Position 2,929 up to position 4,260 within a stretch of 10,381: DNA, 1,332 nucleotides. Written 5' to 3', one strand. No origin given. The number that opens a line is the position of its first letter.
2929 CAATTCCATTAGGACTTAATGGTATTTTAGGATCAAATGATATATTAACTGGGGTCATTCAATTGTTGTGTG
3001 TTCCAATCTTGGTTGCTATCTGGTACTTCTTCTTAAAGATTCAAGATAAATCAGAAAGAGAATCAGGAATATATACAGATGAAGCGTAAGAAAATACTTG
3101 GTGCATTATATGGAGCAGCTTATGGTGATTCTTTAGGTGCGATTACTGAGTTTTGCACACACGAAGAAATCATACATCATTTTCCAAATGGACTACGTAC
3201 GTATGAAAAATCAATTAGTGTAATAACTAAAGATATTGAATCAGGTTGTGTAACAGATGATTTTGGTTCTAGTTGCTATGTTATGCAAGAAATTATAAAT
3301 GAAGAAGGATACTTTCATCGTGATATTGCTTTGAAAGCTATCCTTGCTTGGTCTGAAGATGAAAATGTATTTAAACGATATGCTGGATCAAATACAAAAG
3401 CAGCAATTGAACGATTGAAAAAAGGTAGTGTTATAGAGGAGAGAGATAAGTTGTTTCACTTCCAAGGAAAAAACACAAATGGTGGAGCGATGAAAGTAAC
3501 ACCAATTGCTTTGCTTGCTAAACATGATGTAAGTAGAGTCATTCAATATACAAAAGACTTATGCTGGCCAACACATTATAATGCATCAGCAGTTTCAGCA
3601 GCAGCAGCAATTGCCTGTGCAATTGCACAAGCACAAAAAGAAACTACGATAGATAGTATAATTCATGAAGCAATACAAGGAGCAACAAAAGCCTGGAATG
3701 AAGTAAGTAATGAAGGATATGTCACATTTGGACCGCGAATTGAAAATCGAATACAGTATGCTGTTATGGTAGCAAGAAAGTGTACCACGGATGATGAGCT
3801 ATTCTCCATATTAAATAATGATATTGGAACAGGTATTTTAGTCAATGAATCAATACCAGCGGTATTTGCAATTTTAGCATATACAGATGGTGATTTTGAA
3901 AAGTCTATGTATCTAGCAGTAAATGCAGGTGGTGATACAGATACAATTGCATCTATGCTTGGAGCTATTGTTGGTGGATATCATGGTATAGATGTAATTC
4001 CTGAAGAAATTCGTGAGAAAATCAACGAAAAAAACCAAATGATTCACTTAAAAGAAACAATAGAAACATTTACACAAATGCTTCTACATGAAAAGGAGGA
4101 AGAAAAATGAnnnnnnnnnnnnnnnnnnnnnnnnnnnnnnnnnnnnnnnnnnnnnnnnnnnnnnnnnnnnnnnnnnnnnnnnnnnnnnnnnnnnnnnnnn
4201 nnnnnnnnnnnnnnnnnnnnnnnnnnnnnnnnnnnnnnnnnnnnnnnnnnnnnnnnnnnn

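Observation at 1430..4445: Lac/Cel-family PTS operon whose only enzyme is an ADP-ribosylglycohydrolase (DraG/ARH-fold) protein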

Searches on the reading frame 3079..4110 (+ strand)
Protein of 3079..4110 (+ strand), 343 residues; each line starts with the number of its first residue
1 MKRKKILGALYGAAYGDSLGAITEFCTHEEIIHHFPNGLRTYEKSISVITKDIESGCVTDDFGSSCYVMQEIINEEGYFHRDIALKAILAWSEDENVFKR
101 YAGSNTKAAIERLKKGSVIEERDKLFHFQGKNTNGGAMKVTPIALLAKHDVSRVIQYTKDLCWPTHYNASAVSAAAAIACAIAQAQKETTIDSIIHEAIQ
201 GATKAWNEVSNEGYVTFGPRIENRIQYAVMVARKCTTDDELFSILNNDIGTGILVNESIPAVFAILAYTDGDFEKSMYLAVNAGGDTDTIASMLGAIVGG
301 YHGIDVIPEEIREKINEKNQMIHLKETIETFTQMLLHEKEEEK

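Call 6: search_protein_families(library=pfam, proteins=[window:3079-4110:+], max_evalue=0.01)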
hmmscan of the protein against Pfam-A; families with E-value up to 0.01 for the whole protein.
window:3079-4110:+ (343 aa): 1 family
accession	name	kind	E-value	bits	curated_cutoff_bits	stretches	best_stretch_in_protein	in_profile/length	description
PF03747.19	ADP_ribosyl_GH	-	2.1e-52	179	26.2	1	8-310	1-287/287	ADP-ribosylglycohydrolase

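Call 7: search_protein_families(library=ncbifam, proteins=[window:3079-4110:+], max_evalue=0.01)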
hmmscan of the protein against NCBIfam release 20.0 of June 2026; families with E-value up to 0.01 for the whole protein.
window:3079-4110:+ (343 aa): 2 families
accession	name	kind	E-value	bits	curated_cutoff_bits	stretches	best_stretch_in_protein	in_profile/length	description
TIGR02662.1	dinitro_DRAG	equivalog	1.3e-18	67.2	337.05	2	3-190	2-177/287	ADP-ribosyl-[dinitrogen reductase] hydrolase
NF041672.1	ADPriboarghdlase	equivalog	1.6e-10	40.3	490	1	269-327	296-354/361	ADP-ribosylarginine hydrolase Tri1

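Call 8: find_encoding_contigs(protein=window:3079-4110:+, flank=10000, max_places=6)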
Protein window:3079-4110:+ (343 aa): no gene with exactly this product is on record in the collection.

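Call 9: find_homologous_proteins(query=window:3079-4107:+, max_evalue=0.00001)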
Query window:3079-4107:+ (343 aa): 122 proteins with E <= 0.00001 among 4256 candidates; the best 120 are listed.
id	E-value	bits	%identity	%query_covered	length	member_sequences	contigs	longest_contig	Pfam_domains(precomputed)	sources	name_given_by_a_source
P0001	5.8e-227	770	100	100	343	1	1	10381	PF03747.20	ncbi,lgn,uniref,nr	ncbi:ADP-ribosylglycohydrolase [Breznakia blatticola]|uniref:ADP-ribosylglycohydrolase n=1 Tax=Brezn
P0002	5.1e-158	543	71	100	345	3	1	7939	PF03747.20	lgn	-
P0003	2.8e-123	429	57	99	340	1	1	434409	PF03747.20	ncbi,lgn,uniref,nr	ncbi:ADP-ribosylglycohydrolase family protein [Breznakia pachnodae]|uniref:ADP-ribosylglycohydrolase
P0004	5.9e-121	422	57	98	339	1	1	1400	PF03747.20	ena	-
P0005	2.1e-120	420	56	99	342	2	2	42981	PF03747.20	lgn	-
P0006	1.2e-119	417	55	99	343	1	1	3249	PF03747.20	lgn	-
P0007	2.8e-118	413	56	99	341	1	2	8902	PF03747.20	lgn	-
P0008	2.7e-117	409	55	99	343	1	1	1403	PF03747.20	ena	-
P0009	5.3e-116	405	53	99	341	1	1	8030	PF03747.20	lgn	-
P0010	3.0e-115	403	53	98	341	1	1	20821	PF03747.20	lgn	-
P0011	3.2e-115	403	54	99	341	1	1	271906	PF03747.20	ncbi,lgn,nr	ncbi:MAG: ADP-ribosylglycohydrolase family protein [Lachnospiraceae bacterium]|nr:ADP-ribosylglycohy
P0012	6.9e-115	402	56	98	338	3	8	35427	PF03747.20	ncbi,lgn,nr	ncbi:MAG: hypothetical protein HFF04_03285 [Oscillospiraceae bacterium]|nr:hypothetical protein [Osc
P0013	7.6e-115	401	55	99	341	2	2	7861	PF03747.20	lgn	-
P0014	1.6e-114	400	55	99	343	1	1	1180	PF03747.20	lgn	-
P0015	1.7e-114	400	54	98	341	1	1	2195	PF03747.20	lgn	-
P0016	5.0e-114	399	55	98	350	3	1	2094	PF03747.20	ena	-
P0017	2.7e-113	396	56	99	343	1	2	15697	PF03747.20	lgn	-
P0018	2.7e-113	396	54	100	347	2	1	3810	PF03747.20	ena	-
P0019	3.8e-113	396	56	98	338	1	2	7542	PF03747.20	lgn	-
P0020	1.1e-112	394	55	98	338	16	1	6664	PF03747.20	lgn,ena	-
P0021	2.1e-112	393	53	99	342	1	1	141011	PF03747.20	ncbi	-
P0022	3.4e-111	389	55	99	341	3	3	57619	PF03747.20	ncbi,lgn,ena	-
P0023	8.5e-105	368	51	99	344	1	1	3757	PF03747.20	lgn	-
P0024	8.3e-103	362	50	98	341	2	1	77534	PF03747.20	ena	-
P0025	1.8e-102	361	54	98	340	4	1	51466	PF03747.20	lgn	-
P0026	9.6e-101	355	51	98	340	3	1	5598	PF03747.20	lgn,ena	-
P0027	3.5e-99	350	50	96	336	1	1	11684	PF03747.20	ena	-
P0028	8.9e-94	332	47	99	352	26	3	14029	PF03747.20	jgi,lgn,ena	-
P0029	6.6e-90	319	46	99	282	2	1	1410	PF03747.20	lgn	-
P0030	7.0e-80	287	42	98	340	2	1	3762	PF03747.20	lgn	-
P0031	9.7e-79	283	42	98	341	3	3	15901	PF03747.20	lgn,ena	-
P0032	2.3e-77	278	43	98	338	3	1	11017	PF03747.20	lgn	-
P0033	6.0e-77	277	42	98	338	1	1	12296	PF03747.20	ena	-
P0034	4.4e-76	274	41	98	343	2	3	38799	PF03747.20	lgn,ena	-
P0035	8.7e-75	270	43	99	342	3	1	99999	PF03747.20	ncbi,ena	-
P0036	4.8e-74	267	40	97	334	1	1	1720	PF03747.20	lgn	-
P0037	6.8e-74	267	44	93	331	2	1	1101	PF03747.20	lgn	-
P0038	7.2e-74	267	41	98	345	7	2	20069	PF03747.20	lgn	-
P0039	4.9e-73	264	41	98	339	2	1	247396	PF03747.20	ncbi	ncbi:ADP-ribosylglycohydrolase family protein [Enterococcus sp. LJL128]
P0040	1.3e-70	256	42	98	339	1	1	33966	PF03747.20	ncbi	-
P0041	9.6e-70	253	41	98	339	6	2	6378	PF03747.20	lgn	-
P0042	1.1e-66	243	38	98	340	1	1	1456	PF03747.20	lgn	-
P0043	1.3e-66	243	40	98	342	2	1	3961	PF03747.20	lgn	-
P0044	2.6e-66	242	40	99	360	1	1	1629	PF03747.20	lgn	-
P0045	1.1e-60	223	38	98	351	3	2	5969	PF03747.20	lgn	-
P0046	2.8e-59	219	37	97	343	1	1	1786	PF03747.20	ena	-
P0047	4.9e-57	211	38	92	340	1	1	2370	PF03747.20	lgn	-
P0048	7.6e-54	201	36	94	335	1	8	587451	PF03747.20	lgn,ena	-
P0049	3.1e-53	199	36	92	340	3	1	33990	PF03747.20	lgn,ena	-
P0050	1.1e-52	197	35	96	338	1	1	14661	PF03747.20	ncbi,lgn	-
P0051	3.3e-50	189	34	92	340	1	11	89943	PF03747.20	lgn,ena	-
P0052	4.0e-49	185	33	92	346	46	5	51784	PF03747.20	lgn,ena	-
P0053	2.1e-48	183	35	95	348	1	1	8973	PF03747.20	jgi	-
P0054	7.7e-47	178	38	88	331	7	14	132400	PF03747.20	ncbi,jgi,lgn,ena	-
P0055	1.8e-46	177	34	95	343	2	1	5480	PF03747.20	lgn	-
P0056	7.9e-46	175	33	97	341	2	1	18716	PF03747.20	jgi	jgi:ADP-ribosylglycohydrolase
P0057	6.1e-44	168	33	96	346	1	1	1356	PF03747.20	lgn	-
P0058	5.2e-43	165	32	96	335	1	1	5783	PF03747.20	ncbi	-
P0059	6.7e-38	149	30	98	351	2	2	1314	PF03747.20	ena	-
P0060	1.8e-37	147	33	93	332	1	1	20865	PF03747.20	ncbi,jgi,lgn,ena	-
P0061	3.4e-36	143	32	88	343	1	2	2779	PF03747.20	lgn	-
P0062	9.4e-36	142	33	88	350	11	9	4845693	PF03747.20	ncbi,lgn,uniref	ncbi:ADP-ribosylglycohydrolase family protein [Bacillus sp. A134]|uniref:ADP-ribosylglycohydrolase f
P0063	2.9e-35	140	30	93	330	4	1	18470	PF03747.20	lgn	-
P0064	8.0e-35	138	31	92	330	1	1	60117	PF03747.20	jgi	jgi:ADP-ribosylglycohydrolase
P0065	1.5e-34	138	32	92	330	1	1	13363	PF03747.20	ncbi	-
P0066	2.0e-34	137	27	96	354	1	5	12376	PF03747.20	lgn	-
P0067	3.4e-34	136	29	97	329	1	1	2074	PF03747.20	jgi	-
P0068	3.7e-34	136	29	93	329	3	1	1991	PF03747.20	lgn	-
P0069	8.9e-34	135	30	97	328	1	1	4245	PF03747.20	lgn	-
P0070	2.1e-32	131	28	92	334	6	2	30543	PF03747.20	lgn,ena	-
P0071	2.1e-32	131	27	93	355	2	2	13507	PF03747.20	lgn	-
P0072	5.2e-32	129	29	92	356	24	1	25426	PF03747.20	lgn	-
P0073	8.8e-32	128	31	93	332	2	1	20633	PF03747.20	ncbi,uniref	ncbi:ADP-ribosylglycohydrolase family protein [Liquorilactobacillus ghanensis]|uniref:ADP-ribosylgly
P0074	1.2e-31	128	30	98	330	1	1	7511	PF03747.20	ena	-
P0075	1.3e-31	128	30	93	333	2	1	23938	PF03747.20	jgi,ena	-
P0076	3.6e-31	126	30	92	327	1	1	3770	PF03747.20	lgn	-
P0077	3.8e-31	126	32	97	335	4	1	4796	PF03747.20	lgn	-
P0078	4.2e-31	126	26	93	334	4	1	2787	PF03747.20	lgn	-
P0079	4.4e-31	126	30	94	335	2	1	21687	PF03747.20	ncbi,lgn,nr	ncbi:MAG: ADP-ribosylglycohydrolase family protein [Anaerolineae bacterium]|nr:ADP-ribosylglycohydro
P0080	2.3e-30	124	27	92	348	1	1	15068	PF03747.20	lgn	-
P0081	3.1e-30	123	28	89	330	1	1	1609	PF03747.20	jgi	jgi:ADP-ribosylglycohydrolase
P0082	7.8e-30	122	31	92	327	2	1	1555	PF03747.20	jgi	jgi:ADP-ribosylglycohydrolase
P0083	6.6e-29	119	29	93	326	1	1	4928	PF03747.20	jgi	jgi:ADP-ribosylglycohydrolase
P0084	7.7e-29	119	30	93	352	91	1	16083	PF03747.20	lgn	-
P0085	9.4e-28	115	30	92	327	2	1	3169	PF03747.20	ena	-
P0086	2.1e-27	114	27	92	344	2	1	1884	PF03747.20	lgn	-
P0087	2.3e-27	114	27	87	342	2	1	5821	PF03747.20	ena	-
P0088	1.7e-26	111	27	85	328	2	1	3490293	PF03747.20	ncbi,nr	ncbi:ADP-ribosylglycohydrolase family protein [Gottschalkiaceae bacterium SANA]|nr:ADP-ribosylglycoh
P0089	3.8e-26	110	29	94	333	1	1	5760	PF03747.20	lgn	-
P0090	4.2e-25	107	32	92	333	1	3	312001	PF03747.20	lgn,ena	-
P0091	1.2e-24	105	27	98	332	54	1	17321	PF03747.20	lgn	-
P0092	1.3e-23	102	26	91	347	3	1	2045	PF03747.20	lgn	-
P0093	5.9e-23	99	26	94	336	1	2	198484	PF03747.20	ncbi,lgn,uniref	ncbi:ADP-ribosylglycohydrolase family protein [Georgenia sunbinii]|uniref:ADP-ribosylglycohydrolase 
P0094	1.1e-21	95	29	92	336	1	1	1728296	PF03747.20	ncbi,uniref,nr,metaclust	ncbi:ADP-ribosylglycohydrolase family protein [Microbacterium gorillae]|uniref:ADP-ribosylglycohydro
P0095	5.9e-20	90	26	99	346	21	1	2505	PF03747.20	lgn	-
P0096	8.9e-20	89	26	95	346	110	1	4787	PF03747.20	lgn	-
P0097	5.0e-18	83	30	94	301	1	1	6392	PF03747.20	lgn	-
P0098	6.8e-18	83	27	88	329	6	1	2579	PF03747.20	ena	-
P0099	1.4e-17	82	29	93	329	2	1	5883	PF03747.20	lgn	-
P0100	1.6e-16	78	28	99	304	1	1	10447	PF03747.20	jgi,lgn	jgi:poly(ADP-ribose) glycohydrolase ARH3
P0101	2.5e-16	78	27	93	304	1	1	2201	PF03747.20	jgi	jgi:poly(ADP-ribose) glycohydrolase ARH3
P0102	1.0e-15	76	28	98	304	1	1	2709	PF03747.20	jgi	jgi:poly(ADP-ribose) glycohydrolase ARH3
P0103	8.8e-14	69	26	95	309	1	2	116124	PF03747.20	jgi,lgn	jgi:poly(ADP-ribose) glycohydrolase ARH3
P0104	9.8e-13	66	28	89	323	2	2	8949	PF03747.20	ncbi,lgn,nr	ncbi:MAG: ADP-ribosylglycohydrolase family protein [Deltaproteobacteria bacterium]|nr:ADP-ribosylgly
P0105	3.5e-12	64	25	94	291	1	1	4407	PF03747.20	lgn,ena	-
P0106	2.5e-11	61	28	89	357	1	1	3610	PF03747.20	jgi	jgi:ADP-ribosylglycohydrolase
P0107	3.5e-11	61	28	95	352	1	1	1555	PF03747.20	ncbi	-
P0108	9.1e-11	59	23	94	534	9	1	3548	PF03747.20,PF08220.19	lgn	-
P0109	5.2e-10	57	33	24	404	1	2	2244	PF03747.20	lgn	-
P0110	1.5e-9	55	28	52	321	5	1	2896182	PF03747.20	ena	-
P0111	2.5e-8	51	24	92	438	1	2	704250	PF03747.20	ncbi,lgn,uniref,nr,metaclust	ncbi:ADP-ribosylglycohydrolase family protein [Eudoraea adriatica]|uniref:ADP-ribosylglycohydrolase 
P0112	2.6e-8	51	24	92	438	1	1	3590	PF03747.20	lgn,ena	-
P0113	2.7e-8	51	24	92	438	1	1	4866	PF03747.20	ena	-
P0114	5.9e-8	50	42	18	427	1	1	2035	PF03747.20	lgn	-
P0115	3.4e-7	48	44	15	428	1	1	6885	PF03747.20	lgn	-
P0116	1.2e-6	46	42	15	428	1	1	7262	PF03747.20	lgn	-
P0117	1.2e-6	46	25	91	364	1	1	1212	PF03747.20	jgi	jgi:ADP-ribosyl-[dinitrogen reductase] hydrolase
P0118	1.5e-6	46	23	94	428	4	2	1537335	PF03747.20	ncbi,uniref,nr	ncbi:ADP-ribosylglycohydrolase family protein [Euzebyella saccharophila]|uniref:ADP-ribosylglycohydr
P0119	2.0e-6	45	23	89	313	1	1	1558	PF03747.20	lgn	-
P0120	5.0e-6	44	23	97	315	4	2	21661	PF03747.20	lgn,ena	-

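Call 11: find_encoding_contigs(protein=P0003, flank=10000, max_places=3)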
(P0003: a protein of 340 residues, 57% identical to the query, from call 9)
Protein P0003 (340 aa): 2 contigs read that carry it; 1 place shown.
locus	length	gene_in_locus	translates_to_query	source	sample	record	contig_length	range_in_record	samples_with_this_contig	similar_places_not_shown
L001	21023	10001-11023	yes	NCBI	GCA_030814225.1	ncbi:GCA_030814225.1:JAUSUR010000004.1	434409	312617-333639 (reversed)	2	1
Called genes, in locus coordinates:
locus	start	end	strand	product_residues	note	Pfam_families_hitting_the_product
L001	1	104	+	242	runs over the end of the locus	PF01026:TatD_DNase (faint), PF04909:Amidohydro_2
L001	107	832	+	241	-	PF04909:Amidohydro_2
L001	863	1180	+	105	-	PF02302:PTS_IIB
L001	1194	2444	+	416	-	PF02378:PTS_EIIC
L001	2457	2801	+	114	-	PF02255:PTS_IIA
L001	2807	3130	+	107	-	-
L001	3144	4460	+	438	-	PF02056:Glyco_hydro_4, PF11975:Glyco_hydro_4C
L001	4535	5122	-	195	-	-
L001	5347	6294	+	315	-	PF01625:PMSR, PF01641:SelR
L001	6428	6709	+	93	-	PF08279:HTH_11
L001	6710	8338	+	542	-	PF05043:Mga, PF00874:PRD, PF08270:PRD_Mga (weak), PF00874:PRD, PF00359:PTS_EIIA_2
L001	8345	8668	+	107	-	PF02255:PTS_IIA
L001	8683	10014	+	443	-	PF02378:PTS_EIIC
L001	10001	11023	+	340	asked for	PF03747:ADP_ribosyl_GH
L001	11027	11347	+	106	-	PF02302:PTS_IIB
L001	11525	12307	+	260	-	PF05116:S6PP (weak), PF08282:Hydrolase_3, PF05116:S6PP, PF00702:Hydrolase (weak)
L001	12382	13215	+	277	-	PF04203:Sortase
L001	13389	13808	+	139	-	-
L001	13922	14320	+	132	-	-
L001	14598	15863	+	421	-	PF07638:Sigma70_ECF, PF04542:Sigma70_r2, PF08281:Sigma70_r4_2 (weak)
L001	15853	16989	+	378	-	PF09479:Flg_new (faint)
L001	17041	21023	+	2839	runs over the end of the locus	PF17210:SdrD_B, PF16403:Bact_surface_Ig-like (weak)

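Call 12: find_encoding_contigs(protein=P0011, flank=10000, max_places=3)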
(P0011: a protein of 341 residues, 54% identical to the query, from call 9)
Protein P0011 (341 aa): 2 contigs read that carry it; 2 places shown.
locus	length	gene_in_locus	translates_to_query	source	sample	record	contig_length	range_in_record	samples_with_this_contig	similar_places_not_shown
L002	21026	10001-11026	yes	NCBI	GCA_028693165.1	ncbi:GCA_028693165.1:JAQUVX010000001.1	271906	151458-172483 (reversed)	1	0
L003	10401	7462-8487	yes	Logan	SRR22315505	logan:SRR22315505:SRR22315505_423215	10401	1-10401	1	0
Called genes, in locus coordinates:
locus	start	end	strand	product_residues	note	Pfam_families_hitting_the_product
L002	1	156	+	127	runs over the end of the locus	PF07411:DUF1508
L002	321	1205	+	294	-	-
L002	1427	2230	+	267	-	PF03629:SASA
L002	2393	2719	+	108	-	-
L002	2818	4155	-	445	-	PF01547:SBP_bac_1, PF13416:SBP_bac_8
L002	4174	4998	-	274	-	PF00528:BPD_transp_1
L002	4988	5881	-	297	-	PF00528:BPD_transp_1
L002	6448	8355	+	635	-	PF08279:HTH_11 (weak), PF05043:Mga, PF00874:PRD, PF00359:PTS_EIIA_2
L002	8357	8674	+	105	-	PF02255:PTS_IIA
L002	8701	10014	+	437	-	PF02378:PTS_EIIC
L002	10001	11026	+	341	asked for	PF03747:ADP_ribosyl_GH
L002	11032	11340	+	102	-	PF02302:PTS_IIB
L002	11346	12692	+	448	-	PF01554:MatE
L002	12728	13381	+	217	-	PF00923:TAL_FSA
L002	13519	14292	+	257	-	PF00924:MS_channel_2nd, PF21082:MS_channel_3rd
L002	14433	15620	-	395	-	PF00465:Fe-ADH, PF13685:Fe-ADH_2, PF25137:ADH_Fe_C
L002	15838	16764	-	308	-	PF00126:HTH_1, PF03466:LysR_substrate (faint)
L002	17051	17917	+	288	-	PF08450:SGL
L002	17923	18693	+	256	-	PF00106:adh_short, PF08659:KR, PF13561:adh_short_C2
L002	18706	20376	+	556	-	PF00920:ILVD_EDD_N, PF24877:ILV_EDD_C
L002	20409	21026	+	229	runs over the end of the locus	PF03737:RraA-like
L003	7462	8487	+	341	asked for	PF03747:ADP_ribosyl_GH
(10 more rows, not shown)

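Call 13: find_encoding_contigs(protein=P0039, flank=8000, max_places=2)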
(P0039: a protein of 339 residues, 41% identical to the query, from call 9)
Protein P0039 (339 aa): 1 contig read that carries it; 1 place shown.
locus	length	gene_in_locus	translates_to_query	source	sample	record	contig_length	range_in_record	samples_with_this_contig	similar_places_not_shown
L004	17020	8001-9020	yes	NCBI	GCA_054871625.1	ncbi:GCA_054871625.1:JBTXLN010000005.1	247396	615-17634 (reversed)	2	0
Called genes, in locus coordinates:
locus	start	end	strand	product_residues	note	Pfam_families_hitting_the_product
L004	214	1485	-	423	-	PF01547:SBP_bac_1, PF13416:SBP_bac_8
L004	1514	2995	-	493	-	PF22848:ASD1_dom, PF06964:Alpha-L-AF_C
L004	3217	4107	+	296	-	PF01022:HTH_5, PF01047:MarR (weak), PF12840:HTH_20, PF13412:HTH_24 (weak), PF21476:PF0610-like_N (weak), PF08279:HTH_11 (weak)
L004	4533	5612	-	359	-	PF00392:GntR, PF00532:Peripla_BP_1, PF13407:Peripla_BP_4, PF13377:Peripla_BP_3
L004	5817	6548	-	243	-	PF00392:GntR, PF07702:UTRA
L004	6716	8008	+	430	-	PF02378:PTS_EIIC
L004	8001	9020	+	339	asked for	PF03747:ADP_ribosyl_GH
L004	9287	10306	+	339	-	PF00962:A_deaminase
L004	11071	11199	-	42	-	-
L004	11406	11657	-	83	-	-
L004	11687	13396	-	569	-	PF00149:Metallophos (weak)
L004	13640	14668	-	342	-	PF13515:FUSC_2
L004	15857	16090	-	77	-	-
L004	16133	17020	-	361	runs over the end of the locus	PF14449:PT-TG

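Call 14: find_encoding_contigs(protein=P0048, flank=8000, max_places=2)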
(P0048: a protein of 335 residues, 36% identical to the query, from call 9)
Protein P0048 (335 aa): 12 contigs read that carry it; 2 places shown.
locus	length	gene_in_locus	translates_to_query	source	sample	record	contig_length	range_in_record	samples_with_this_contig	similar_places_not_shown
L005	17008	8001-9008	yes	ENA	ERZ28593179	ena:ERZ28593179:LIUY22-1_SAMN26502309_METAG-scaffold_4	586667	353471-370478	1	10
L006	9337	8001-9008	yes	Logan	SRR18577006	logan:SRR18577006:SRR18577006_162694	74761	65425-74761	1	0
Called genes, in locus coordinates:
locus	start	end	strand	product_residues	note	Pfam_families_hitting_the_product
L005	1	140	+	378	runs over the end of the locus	PF01702:TGT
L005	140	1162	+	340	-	PF02547:Queuosine_synth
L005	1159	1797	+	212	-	PF02677:QueH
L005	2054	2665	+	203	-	PF13302:Acetyltransf_3, PF00583:Acetyltransf_1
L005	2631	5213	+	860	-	PF00133:tRNA-synt_1, PF01406:tRNA-synt_1e (faint), PF09334:tRNA-synt_1g, PF13603:tRNA-synt_1_2, PF09334:tRNA-synt_1g, PF08264:Anticodon_1, PF10458:Val_tRNA-synt_C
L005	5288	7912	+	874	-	PF01326:PPDK_N, PF00391:PEP-utilizers, PF02896:PEP-utilizers_C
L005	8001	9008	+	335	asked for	PF03747:ADP_ribosyl_GH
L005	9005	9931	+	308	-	PF00294:PfkB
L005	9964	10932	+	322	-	PF10282:Lactonase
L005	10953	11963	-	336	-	PF01012:ETF, PF00766:ETF_alpha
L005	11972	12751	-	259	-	PF01012:ETF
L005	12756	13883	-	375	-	PF02771:Acyl-CoA_dh_N, PF02770:Acyl-CoA_dh_M, PF00441:Acyl-CoA_dh_1, PF22924:ACOX_C_alpha1 (faint), PF08028:Acyl-CoA_dh_2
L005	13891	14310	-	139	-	PF01575:MaoC_dehydratas, PF13452:FAS1_DH_region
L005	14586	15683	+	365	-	PF05222:AlaDh_PNT_N, PF01262:AlaDh_PNT_C, PF02826:2-Hacid_dh_C, PF01488:Shikimate_DH, PF03807:F420_oxidored (faint)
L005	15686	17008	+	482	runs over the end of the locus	PF11074:DUF2779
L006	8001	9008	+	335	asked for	PF03747:ADP_ribosyl_GH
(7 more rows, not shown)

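Call 15: find_encoding_contigs(protein=P0062, flank=8000, max_places=2)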
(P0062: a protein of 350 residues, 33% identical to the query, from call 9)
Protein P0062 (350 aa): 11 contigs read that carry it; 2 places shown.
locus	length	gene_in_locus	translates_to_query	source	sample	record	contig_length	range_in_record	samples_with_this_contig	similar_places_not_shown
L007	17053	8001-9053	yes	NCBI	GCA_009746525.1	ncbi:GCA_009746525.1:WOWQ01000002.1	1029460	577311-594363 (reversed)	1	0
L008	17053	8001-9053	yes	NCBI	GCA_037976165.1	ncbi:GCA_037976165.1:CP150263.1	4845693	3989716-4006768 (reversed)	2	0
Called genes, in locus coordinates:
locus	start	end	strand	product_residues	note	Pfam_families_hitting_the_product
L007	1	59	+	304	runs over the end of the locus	PF00528:BPD_transp_1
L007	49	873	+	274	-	PF00528:BPD_transp_1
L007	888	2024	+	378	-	PF02463:SMC_N (faint), PF00005:ABC_tran, PF08402:TOBE_2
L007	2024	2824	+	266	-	PF01261:AP_endonuc_2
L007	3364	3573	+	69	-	-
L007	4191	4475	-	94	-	PF00266:Aminotran_5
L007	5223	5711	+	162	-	PF00358:PTS_EIIA_1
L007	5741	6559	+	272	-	PF03123:CAT_RBD, PF00874:PRD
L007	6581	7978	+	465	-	PF00367:PTS_EIIB, PF02378:PTS_EIIC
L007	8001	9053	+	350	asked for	PF03747:ADP_ribosyl_GH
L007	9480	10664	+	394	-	PF00083:Sugar_tr, PF07690:MFS_1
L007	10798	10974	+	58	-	-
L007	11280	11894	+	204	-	-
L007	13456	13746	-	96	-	PF09827:CRISPR_Cas2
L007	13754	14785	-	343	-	PF01867:Cas_Cas1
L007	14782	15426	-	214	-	PF01930:Cas_Cas4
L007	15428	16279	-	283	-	PF05107:Cas_Cas7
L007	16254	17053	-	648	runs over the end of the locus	PF09709:Cas_Csd1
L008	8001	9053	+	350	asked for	PF03747:ADP_ribosyl_GH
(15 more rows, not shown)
